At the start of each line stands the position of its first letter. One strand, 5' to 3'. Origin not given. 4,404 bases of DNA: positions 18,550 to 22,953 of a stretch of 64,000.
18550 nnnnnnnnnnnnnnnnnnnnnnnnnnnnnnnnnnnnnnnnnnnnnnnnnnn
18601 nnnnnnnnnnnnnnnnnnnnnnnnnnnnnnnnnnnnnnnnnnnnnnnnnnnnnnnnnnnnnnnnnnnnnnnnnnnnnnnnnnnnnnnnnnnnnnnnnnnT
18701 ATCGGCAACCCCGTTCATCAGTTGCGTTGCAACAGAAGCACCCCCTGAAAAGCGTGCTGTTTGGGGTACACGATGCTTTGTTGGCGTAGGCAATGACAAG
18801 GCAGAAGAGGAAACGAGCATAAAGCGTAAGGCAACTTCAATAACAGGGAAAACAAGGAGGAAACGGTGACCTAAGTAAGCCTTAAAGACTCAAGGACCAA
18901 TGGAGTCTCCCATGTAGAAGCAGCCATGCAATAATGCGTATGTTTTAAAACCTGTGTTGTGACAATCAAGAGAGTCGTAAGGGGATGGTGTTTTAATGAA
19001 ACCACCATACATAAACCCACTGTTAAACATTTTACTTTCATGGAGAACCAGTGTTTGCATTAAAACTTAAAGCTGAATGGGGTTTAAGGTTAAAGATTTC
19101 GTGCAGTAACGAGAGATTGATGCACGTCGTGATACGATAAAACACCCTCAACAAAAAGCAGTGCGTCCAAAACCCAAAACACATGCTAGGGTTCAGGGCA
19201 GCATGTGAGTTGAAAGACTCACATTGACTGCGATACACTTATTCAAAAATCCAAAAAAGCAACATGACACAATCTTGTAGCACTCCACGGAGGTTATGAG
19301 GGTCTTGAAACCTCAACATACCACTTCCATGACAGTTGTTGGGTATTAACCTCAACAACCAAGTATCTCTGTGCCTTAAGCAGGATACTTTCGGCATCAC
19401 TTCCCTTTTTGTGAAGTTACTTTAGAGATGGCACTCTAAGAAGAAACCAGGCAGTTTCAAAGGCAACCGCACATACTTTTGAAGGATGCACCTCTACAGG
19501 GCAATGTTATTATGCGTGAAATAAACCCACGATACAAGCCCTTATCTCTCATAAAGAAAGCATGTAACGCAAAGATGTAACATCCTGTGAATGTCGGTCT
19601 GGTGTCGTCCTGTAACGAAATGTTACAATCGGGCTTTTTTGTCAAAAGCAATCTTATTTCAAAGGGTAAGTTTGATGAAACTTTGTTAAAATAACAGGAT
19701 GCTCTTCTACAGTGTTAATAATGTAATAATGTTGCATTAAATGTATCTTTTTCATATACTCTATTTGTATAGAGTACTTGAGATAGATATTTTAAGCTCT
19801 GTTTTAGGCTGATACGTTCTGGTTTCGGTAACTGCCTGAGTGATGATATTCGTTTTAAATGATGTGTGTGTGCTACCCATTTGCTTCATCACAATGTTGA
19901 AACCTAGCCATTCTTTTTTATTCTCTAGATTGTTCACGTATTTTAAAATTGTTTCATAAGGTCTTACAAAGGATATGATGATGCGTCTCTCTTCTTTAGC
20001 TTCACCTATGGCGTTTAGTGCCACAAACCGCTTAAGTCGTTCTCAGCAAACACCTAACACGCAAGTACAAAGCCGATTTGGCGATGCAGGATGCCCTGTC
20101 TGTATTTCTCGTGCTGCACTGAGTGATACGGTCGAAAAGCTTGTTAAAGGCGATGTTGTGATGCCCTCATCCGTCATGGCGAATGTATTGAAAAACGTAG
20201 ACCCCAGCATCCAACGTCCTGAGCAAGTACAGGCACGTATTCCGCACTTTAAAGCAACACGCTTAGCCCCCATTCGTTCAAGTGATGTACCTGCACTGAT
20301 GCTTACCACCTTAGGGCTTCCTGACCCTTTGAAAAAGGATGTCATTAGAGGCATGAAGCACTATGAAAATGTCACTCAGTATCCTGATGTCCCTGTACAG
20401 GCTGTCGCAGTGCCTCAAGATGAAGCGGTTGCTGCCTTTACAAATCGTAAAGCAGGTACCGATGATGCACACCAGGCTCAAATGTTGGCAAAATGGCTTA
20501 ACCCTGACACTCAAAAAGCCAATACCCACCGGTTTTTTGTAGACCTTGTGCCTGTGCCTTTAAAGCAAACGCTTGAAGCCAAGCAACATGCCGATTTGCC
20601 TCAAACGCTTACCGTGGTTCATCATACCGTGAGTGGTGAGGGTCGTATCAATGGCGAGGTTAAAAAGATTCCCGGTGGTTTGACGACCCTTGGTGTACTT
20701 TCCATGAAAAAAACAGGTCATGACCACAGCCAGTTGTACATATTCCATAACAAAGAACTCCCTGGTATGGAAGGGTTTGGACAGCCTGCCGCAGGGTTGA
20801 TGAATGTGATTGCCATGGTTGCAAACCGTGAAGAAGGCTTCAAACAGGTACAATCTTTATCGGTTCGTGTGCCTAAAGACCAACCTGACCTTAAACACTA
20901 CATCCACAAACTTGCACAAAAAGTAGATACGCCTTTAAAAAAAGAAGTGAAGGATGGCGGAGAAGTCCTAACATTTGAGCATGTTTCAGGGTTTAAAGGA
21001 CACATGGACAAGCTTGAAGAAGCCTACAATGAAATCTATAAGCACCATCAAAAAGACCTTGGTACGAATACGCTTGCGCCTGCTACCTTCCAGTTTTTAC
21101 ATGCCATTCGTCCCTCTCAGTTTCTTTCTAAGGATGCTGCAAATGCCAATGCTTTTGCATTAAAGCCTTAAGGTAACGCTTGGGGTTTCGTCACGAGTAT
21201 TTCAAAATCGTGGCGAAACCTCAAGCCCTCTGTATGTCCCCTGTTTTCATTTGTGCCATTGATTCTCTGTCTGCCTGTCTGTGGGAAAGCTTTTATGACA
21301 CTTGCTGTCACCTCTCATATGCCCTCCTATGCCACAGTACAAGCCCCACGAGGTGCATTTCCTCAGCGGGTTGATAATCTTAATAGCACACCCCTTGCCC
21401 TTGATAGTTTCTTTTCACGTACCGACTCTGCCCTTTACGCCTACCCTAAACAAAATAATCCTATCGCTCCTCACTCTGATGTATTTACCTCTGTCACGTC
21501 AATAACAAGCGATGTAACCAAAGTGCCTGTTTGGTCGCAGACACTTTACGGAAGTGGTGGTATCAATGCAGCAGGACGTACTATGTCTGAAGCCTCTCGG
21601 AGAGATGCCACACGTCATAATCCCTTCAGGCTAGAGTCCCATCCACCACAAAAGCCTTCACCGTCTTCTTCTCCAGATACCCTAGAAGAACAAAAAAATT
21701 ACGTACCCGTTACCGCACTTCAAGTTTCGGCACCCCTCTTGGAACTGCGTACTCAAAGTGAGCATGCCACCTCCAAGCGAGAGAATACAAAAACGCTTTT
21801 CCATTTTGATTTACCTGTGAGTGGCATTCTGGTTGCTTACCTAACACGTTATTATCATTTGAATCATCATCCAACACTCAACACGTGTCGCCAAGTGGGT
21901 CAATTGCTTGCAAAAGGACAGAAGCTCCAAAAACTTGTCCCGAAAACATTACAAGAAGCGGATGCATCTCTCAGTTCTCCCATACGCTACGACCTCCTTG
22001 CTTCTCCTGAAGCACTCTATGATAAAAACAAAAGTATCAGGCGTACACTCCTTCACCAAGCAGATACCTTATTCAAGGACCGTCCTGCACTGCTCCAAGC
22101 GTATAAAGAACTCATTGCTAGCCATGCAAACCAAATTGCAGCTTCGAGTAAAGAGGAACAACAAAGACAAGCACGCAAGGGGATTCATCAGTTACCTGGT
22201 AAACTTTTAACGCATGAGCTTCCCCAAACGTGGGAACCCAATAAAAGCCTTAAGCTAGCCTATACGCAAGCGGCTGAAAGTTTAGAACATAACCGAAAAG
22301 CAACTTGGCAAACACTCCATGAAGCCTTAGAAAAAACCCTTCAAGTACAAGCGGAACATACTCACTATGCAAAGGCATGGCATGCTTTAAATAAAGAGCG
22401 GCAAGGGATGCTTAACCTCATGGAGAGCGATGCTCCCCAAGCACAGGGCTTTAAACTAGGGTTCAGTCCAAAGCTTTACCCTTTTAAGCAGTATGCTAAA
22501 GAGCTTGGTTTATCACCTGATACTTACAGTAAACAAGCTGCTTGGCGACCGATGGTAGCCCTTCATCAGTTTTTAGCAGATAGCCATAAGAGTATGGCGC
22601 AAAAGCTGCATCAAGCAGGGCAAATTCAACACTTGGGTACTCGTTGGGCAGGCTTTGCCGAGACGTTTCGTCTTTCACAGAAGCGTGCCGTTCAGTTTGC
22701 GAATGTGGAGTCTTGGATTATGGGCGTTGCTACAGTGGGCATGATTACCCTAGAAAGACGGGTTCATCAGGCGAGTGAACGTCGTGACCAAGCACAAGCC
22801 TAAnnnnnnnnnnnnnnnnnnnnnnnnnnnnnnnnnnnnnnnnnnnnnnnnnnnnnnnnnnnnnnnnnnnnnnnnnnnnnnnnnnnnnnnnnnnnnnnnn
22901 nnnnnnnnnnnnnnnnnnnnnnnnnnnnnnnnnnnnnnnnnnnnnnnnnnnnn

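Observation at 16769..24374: Block of four large orphan proteins (683, 398, 516, 524 aa) with a 1.15-kb AT-rich non-coding gap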

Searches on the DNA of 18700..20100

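Call 6: search_rna_families(source=window, start=18700, end=20100, threshold=evalue, max_evalue=1, show_alignments=2)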
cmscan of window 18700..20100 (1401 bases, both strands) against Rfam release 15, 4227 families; matches with E-value up to 1: 1.
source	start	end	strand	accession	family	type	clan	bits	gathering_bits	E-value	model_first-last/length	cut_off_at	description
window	19270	19504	-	RF00168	Lysine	Cis-reg; riboswitch;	-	74.7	30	2.5e-19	1-182/182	no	Lysine riboswitch aptamer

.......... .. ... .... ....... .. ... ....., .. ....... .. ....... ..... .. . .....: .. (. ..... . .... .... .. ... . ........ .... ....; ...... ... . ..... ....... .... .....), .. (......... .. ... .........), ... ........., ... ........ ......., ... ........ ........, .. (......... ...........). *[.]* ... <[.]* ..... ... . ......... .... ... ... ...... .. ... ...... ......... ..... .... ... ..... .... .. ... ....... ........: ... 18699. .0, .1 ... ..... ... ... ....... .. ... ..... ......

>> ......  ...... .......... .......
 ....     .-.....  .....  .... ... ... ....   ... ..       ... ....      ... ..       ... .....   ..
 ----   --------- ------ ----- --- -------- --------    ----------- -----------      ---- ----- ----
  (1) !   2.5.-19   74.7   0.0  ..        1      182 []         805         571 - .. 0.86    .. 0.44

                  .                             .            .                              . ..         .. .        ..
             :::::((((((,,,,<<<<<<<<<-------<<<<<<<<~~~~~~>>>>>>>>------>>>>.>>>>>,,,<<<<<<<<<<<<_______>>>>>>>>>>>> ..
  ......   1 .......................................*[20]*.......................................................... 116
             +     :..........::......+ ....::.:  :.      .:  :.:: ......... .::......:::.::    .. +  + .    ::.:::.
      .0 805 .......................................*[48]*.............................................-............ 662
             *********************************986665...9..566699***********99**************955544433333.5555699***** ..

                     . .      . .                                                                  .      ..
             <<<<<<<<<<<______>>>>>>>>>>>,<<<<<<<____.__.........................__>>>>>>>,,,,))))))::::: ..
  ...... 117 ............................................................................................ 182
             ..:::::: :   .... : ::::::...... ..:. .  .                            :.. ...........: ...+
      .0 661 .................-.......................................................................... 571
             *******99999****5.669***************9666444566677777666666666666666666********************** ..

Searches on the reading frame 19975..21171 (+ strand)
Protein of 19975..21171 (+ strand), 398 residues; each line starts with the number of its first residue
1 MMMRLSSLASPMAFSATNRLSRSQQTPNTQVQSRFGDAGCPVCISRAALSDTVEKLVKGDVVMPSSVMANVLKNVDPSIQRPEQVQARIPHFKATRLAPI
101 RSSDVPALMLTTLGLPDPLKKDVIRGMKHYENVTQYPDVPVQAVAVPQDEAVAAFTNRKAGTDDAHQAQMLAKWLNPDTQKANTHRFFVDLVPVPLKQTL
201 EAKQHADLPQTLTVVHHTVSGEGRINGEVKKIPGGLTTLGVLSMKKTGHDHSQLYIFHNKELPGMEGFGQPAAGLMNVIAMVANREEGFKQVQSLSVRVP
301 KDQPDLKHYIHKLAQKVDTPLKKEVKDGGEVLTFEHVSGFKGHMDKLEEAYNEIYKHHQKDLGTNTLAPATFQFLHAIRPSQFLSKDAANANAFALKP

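Call 3: search_protein_families(library=pfam, proteins=[window:19975-21171:+], max_evalue=0.1)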
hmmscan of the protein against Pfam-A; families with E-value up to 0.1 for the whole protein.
window:19975-21171:+ (398 aa): 0 families

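Call 30: search_protein_families(library=ncbifam, proteins=[window:19975-21171:+], max_evalue=0.1)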
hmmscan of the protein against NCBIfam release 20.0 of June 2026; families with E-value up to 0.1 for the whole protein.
window:19975-21171:+ (398 aa): 0 families

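Call 37: find_homologous_proteins(query=window:19975-21171:+)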
Query window:19975-21171:+ (398 aa): 2 proteins with E <= 0.001 among 8000 candidates.
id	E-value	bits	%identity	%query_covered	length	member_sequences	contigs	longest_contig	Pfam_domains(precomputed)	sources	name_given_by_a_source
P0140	2.7e-257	871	100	97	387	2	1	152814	-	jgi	jgi:hypothetical protein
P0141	5.1e-190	649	74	99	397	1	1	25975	-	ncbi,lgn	ncbi:MAG: hypothetical protein ACKO37_09785 [Vampirovibrionales bacterium]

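Call 53: search_protein_families(library=padloc, proteins=[window:19975-21171:+], max_evalue=0.01)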
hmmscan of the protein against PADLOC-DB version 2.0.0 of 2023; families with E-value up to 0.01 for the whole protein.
window:19975-21171:+ (398 aa): 0 families

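Call 92: search_solved_structures(query=window:19975-21171:+, max_evalue=1)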
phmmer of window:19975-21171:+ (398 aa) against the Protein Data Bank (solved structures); distinct sequences matched with E-value up to 1: 0.

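Call 94: search_protein_families(library=phrogs, proteins=[window:19975-21171:+], max_evalue=0.01)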
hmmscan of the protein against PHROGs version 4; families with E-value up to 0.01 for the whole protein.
window:19975-21171:+ (398 aa): 0 families

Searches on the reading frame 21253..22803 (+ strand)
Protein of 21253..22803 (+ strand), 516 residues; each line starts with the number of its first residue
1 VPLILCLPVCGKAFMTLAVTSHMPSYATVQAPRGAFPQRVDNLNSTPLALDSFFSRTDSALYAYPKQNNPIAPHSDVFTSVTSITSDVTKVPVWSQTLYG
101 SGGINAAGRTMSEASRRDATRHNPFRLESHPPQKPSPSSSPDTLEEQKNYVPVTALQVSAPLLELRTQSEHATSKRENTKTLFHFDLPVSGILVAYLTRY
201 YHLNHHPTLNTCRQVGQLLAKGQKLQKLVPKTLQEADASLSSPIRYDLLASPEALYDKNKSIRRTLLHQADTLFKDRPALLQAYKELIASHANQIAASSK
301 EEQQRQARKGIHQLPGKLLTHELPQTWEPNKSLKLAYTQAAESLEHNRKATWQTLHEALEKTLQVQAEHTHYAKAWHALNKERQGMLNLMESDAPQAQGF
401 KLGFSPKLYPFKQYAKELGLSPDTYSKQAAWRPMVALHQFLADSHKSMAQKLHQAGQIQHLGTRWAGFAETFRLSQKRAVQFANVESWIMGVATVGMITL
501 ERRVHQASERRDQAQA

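Call 3: search_protein_families(library=pfam, proteins=[window:21253-22803:+], max_evalue=0.1)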
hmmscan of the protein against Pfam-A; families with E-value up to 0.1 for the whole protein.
window:21253-22803:+ (516 aa): 0 families

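Call 30: search_protein_families(library=ncbifam, proteins=[window:21253-22803:+], max_evalue=0.1)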
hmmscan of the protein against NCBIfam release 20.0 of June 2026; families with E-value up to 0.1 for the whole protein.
window:21253-22803:+ (516 aa): 0 families

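Call 53: search_protein_families(library=padloc, proteins=[window:21253-22803:+], max_evalue=0.01)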
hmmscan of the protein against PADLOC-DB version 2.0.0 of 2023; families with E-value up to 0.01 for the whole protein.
window:21253-22803:+ (516 aa): 0 families

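Call 93: search_solved_structures(query=window:21253-22803:+, max_evalue=1)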
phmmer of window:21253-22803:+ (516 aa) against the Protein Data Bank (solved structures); distinct sequences matched with E-value up to 1: 0.

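Call 94: search_protein_families(library=phrogs, proteins=[window:21253-22803:+], max_evalue=0.01)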
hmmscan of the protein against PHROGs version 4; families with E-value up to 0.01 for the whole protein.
window:21253-22803:+ (516 aa): 0 families
